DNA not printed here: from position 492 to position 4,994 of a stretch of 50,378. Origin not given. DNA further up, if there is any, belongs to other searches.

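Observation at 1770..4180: FKS/callose-synthase-like (GT48-type) beta-glucan synthase core embedded in giant protein B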

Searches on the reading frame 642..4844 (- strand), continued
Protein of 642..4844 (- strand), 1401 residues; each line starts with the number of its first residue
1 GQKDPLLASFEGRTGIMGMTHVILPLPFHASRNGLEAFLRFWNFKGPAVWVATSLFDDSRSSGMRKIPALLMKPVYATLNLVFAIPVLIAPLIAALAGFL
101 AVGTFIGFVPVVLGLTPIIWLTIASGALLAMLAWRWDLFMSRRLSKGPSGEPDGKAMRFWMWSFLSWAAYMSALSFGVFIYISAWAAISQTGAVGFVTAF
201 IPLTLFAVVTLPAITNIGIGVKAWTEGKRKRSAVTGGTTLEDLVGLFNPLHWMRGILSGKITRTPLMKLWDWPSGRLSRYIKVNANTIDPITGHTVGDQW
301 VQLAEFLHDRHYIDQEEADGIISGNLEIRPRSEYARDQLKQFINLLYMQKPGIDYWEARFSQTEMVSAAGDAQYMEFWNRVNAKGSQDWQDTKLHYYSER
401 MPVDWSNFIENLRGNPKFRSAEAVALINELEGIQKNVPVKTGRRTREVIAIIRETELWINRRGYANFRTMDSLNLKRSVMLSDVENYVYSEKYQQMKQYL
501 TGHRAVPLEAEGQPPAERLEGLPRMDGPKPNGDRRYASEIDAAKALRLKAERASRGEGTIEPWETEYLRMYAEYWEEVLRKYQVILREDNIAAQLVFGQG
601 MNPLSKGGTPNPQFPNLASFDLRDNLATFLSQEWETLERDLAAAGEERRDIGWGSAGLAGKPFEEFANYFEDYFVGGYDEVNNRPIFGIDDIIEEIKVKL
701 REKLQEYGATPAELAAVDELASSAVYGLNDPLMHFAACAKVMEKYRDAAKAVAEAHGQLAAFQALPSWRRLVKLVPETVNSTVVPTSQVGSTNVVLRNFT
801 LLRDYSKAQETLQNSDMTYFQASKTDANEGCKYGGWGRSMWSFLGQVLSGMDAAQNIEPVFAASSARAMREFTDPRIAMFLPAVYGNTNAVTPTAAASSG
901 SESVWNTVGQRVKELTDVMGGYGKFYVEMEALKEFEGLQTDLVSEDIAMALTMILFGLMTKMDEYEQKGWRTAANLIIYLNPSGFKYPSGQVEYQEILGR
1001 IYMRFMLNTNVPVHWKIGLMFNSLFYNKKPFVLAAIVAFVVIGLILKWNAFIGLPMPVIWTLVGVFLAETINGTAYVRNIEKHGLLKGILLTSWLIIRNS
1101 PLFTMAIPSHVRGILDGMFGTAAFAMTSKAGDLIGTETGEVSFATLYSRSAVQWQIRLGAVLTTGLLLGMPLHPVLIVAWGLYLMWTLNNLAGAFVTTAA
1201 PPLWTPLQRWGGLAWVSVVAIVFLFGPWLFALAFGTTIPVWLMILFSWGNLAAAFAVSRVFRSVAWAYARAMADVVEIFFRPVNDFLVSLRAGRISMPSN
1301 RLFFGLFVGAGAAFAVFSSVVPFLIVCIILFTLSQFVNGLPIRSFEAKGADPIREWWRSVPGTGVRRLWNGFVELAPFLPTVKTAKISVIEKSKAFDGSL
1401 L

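Call 88: search_protein_families(library=pfam, proteins=[P0038, P0060, P0010, P0012], max_evalue=0.001)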
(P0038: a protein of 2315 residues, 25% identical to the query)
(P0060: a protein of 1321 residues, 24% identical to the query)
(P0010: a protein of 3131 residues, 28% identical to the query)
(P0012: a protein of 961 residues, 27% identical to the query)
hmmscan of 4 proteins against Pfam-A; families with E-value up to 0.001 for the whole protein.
P0038 (2315 aa): 3 families
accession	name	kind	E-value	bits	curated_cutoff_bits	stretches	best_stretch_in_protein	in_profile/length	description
PF02364.21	Glucan_synthase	-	1.3e-94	318.5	37.2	1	1606-2060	3-509/819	1,3-beta-glucan synthase component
PF03198.20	Glyco_hydro_72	-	1.3e-08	34.9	25.9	1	231-434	8-224/314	Glucanosyltransferase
PF02836.23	Glyco_hydro_2_C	-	1.5e-08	34.6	21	0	336-451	116-211/302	Glycosyl hydrolases family 2, TIM barrel domain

P0060 (1321 aa): 1 family
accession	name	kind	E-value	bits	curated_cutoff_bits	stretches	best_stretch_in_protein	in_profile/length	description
PF02364.21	Glucan_synthase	-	7.7e-31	107.5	37.2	1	2-225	270-509/819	1,3-beta-glucan synthase component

P0010 (3131 aa): 2 families
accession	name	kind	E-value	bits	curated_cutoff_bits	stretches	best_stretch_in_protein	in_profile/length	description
PF02364.21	Glucan_synthase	-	1.2e-24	87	37.2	1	2210-2662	5-503/819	1,3-beta-glucan synthase component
PF13632.12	Glyco_trans_2_3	-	3.9e-06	27.3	27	1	2500-2661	39-195/198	Glycosyl transferase family group 2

P0012 (961 aa): 2 families
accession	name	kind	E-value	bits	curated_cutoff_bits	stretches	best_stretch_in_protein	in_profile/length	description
PF02364.21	Glucan_synthase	-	8e-29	100.8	37.2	2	425-593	273-463/819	1,3-beta-glucan synthase component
PF13632.12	Glyco_trans_2_3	-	1.7e-07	31.7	27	1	464-653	21-192/198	Glycosyl transferase family group 2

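Call 89: find_encoding_contigs(protein=P0038, flank=10000, max_places=3)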
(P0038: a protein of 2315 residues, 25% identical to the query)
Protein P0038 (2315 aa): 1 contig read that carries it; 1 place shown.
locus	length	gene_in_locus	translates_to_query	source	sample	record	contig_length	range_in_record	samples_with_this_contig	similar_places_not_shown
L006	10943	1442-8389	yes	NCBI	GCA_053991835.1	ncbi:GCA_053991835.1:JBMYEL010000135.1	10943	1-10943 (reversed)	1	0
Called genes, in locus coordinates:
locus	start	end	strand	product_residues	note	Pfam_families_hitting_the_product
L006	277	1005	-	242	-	PF00483:NTP_transferase, PF12804:NTP_transf_3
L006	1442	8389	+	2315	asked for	PF02836:Glyco_hydro_2_C (faint), PF03198:Glyco_hydro_72, PF02364:Glucan_synthase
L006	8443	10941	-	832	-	?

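Call 90: find_encoding_contigs(protein=P0012, flank=10000, max_places=3)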
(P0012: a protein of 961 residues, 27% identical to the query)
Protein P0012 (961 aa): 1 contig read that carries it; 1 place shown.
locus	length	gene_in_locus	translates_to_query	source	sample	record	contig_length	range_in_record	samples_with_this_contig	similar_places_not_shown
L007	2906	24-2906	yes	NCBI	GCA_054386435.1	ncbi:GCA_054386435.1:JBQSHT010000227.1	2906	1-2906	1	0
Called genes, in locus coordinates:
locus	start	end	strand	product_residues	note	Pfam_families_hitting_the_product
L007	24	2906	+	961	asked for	PF02364:Glucan_synthase, PF13632:Glyco_trans_2_3 (weak)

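Call 93: search_protein_families(library=ncbifam, proteins=[window:642-4844:-, P0001, P0035, P0012, P0038], max_evalue=0.01)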
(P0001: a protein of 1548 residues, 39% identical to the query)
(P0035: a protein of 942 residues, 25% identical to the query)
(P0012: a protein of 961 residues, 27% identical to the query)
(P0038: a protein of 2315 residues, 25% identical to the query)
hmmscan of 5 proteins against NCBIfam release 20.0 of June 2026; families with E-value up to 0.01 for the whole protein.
window:642-4844:- (1401 aa): 0 families

P0001 (1548 aa): 0 families

P0035 (942 aa): 0 families

P0012 (961 aa): 2 families
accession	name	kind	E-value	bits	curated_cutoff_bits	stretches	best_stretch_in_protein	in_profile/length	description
TIGR03030.1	CelA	equivalog_domain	2.6e-06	25.8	699.1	1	431-652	221-446/714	UDP-forming cellulose synthase catalytic subunit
NF008558.0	PRK11498.1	equivalog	0.0028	15.6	992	1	428-616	342-528/872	UDP-forming cellulose synthase catalytic subunit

P0038 (2315 aa): 3 families
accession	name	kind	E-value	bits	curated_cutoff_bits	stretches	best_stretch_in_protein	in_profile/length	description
NF041462.1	GalA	equivalog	7e-06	24.5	900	1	279-452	333-480/763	beta-galactosidase GalA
NF041463.1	GalB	equivalog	0.00021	19.3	900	1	270-423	386-531/869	beta-galactosidase GalB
NF007538.0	PRK10150.1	equivalog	0.00062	18.2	544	1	336-456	401-518/607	beta-glucuronidase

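Call 97: search_protein_families(library=pfam, proteins=[P0041, P0008, P0052], max_evalue=0.001)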
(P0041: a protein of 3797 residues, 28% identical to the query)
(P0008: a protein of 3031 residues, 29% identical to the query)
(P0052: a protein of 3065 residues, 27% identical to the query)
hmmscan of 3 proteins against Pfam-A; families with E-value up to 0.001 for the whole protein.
P0041 (3797 aa): 3 families
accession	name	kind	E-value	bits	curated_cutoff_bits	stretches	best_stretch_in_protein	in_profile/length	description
PF02364.21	Glucan_synthase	-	7.5e-96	322.6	37.2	1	2242-2860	3-682/819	1,3-beta-glucan synthase component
PF13646.12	HEAT_2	-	4.3e-05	24.1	27.7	1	3189-3235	32-78/88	HEAT repeats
PF09367.16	CpeS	-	0.00017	21.8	23.3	0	119-204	69-156/170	CpeS-like protein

P0008 (3031 aa): 0 families

P0052 (3065 aa): 3 families
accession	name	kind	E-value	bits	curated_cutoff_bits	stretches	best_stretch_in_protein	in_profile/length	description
PF02364.21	Glucan_synthase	-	5.1e-26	91.6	37.2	1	2187-2643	5-501/819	1,3-beta-glucan synthase component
PF13632.12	Glyco_trans_2_3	-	1.1e-07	32.3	27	1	2484-2653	33-193/198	Glycosyl transferase family group 2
PF03663.20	Glyco_hydro_76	-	3e-05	24.1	25.9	1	153-250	89-194/366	Glycosyl hydrolase family 76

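Call 99: find_encoding_contigs(protein=P0041, flank=10000, max_places=3)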
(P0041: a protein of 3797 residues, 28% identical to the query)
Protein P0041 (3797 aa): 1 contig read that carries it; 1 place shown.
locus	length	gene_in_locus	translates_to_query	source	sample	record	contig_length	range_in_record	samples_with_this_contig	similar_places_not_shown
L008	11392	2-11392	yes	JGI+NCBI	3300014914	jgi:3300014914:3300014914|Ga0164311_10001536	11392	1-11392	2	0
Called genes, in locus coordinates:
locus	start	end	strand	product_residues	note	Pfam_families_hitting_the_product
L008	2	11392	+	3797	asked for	PF02364:Glucan_synthase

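Call 100: list_cluster_members(proteins=[P0035, P0038, P0012, P0001, P0010, P0041, P0029, P0057, P0069, P0060])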
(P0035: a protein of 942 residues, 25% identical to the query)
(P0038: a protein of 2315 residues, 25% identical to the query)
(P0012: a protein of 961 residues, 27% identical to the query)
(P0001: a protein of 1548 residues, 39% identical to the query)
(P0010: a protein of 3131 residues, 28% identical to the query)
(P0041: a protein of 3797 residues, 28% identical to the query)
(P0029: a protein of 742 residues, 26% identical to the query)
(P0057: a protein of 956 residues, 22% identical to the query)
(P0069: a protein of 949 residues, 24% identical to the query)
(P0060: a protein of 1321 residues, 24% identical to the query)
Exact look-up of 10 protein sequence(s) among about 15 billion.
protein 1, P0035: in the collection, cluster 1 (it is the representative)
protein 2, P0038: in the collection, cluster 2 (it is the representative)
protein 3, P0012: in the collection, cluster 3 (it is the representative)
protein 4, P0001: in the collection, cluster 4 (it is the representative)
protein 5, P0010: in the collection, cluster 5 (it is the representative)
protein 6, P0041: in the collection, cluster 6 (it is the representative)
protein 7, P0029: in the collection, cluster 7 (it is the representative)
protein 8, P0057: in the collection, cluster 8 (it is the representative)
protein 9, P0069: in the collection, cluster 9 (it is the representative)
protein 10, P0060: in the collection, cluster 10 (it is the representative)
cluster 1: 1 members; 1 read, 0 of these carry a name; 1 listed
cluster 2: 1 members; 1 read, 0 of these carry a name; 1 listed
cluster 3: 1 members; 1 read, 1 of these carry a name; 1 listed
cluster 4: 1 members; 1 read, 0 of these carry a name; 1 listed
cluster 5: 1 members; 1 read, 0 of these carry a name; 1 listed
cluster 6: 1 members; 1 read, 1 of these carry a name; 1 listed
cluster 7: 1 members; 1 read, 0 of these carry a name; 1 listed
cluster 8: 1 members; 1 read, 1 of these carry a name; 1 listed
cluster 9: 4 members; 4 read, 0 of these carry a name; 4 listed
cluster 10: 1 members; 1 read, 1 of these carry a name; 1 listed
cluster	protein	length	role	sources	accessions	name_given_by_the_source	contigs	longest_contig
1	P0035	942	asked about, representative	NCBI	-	-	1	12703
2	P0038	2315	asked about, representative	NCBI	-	-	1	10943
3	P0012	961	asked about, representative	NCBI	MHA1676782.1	MAG: glycosyltransferase family 2 protein, partial [Candidatus Njordarchaeales archaeon]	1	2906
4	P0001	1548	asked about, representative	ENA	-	-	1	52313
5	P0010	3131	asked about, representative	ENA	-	-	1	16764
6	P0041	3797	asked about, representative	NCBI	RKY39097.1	MAG: hypothetical protein DRP75_03095, partial [Candidatus Omnitrophota bacterium]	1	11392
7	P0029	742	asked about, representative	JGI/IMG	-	-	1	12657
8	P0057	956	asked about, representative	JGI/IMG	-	hypothetical protein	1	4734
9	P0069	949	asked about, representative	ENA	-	-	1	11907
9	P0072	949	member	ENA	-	-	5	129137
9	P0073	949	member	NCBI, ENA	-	-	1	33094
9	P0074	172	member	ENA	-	-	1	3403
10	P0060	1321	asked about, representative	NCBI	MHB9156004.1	MAG: hypothetical protein ACYC5N_10020, partial [Endomicrobiales bacterium]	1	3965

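Call 101: list_cluster_members(proteins=[P0002, P0003, P0004, P0006, P0008, P0015, P0046, P0053, P0031, P0020])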
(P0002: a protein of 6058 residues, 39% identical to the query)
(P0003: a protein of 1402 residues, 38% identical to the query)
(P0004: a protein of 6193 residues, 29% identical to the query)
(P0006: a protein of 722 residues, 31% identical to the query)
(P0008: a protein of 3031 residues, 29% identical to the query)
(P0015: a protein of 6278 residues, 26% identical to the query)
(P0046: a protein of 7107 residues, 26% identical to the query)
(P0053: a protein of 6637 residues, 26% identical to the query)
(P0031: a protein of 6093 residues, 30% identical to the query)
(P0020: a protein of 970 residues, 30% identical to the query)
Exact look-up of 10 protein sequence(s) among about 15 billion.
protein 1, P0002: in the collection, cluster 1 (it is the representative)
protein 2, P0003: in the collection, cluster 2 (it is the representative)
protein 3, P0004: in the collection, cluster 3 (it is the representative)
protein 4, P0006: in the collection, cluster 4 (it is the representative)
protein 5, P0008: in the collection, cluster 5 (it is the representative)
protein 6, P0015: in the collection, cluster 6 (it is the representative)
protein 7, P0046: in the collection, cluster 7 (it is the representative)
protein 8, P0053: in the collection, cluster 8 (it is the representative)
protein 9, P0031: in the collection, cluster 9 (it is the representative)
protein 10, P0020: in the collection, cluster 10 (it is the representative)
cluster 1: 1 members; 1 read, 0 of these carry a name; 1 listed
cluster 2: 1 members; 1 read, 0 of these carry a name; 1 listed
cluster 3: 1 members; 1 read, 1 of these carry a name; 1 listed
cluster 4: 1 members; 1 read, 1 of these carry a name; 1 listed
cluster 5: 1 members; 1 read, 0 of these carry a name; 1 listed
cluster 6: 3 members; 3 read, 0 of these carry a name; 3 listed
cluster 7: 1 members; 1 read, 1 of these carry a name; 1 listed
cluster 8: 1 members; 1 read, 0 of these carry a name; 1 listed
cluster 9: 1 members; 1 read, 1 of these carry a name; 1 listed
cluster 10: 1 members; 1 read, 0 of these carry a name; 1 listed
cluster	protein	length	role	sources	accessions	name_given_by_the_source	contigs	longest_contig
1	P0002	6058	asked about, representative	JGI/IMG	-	-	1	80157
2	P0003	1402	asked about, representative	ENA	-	-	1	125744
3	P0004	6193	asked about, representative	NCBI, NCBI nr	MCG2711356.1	MAG: histidine phosphatase family protein [Candidatus Omnitrophica bacterium] | histidine phosphatase family protein [Candidatus Omnitrophota bacterium]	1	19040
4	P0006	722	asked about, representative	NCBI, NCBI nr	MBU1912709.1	MAG: hypothetical protein KKB22_04165, partial [Candidatus Omnitrophica bacterium] | hypothetical protein [Candidatus Omnitrophota bacterium]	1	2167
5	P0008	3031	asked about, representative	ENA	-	-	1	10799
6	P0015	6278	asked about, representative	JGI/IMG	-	-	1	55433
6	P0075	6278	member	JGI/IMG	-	-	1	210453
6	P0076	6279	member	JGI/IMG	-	-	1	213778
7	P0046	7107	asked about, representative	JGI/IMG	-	hypothetical protein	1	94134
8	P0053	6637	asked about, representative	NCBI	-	-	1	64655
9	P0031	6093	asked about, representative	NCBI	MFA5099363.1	MAG: hypothetical protein WC547_00575, partial [Candidatus Omnitrophota bacterium]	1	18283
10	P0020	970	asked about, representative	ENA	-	-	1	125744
